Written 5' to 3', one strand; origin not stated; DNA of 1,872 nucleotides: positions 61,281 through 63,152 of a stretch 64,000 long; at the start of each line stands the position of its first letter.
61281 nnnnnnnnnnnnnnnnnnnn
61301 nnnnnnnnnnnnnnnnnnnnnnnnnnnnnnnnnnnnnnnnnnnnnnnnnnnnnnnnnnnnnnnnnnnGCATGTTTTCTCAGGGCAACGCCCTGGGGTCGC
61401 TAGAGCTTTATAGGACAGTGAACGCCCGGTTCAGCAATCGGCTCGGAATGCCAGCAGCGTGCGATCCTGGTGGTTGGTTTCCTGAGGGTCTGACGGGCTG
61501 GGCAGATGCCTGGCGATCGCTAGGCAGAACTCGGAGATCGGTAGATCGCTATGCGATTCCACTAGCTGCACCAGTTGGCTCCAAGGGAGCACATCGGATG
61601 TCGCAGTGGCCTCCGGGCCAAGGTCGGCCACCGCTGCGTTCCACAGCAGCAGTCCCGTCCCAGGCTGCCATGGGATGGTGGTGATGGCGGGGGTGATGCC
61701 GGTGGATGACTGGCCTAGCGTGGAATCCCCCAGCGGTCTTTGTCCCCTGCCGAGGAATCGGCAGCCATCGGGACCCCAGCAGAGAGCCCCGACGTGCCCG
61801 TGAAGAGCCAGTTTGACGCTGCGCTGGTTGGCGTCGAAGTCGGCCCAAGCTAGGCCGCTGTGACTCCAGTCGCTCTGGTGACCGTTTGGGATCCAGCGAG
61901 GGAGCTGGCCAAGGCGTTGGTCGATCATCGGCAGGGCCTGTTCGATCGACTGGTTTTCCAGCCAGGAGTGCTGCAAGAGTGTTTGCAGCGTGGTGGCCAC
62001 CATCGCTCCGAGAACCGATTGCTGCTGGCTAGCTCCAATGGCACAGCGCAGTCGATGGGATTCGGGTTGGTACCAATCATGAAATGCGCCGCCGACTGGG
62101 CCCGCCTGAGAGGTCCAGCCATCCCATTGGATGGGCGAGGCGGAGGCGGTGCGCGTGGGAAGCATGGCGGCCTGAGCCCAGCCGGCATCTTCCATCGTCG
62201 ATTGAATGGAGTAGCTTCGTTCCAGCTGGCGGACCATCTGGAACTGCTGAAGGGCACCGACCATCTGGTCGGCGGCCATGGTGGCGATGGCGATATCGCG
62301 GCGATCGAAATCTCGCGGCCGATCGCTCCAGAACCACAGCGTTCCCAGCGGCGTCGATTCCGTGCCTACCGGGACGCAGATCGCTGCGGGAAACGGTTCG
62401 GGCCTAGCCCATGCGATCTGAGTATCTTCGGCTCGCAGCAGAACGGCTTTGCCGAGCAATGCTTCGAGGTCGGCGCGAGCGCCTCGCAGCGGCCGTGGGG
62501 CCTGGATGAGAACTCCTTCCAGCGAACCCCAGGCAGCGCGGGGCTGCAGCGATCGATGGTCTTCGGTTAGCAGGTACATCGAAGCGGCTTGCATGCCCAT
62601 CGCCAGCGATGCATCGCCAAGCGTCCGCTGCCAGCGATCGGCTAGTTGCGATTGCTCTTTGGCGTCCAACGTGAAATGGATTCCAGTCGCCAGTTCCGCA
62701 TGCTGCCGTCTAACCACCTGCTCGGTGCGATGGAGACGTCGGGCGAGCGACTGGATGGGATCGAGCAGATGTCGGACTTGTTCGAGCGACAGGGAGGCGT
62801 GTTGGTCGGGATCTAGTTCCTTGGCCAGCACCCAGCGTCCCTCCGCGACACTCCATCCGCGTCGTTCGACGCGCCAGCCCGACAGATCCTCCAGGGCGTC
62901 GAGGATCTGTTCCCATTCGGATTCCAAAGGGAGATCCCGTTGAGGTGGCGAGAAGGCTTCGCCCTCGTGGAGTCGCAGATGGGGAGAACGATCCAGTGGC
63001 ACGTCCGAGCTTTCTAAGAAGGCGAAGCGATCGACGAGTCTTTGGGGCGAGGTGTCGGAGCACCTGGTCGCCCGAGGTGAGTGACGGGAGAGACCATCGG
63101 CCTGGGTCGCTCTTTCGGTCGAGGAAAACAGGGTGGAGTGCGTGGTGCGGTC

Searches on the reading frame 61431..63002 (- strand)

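Call 14: search_protein_families(library=pfam, proteins=[window:61431-63002:-], max_evalue=0.001)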
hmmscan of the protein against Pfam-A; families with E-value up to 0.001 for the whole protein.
window:61431-63002:- (523 aa): 4 families
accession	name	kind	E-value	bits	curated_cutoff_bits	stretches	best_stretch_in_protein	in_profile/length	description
PF13185.12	GAF_2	-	2.4e-08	34.7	28.6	1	128-252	11-136/136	GAF domain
PF13492.12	GAF_3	-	2.2e-07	31.7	27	1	120-253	2-129/129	GAF domain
PF01590.32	GAF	-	6.8e-07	30.3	22.4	1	122-250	4-132/133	GAF domain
PF07228.17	SpoIIE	-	0.00019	21.9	25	1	316-521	3-191/192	Stage II sporulation protein E (SpoIIE)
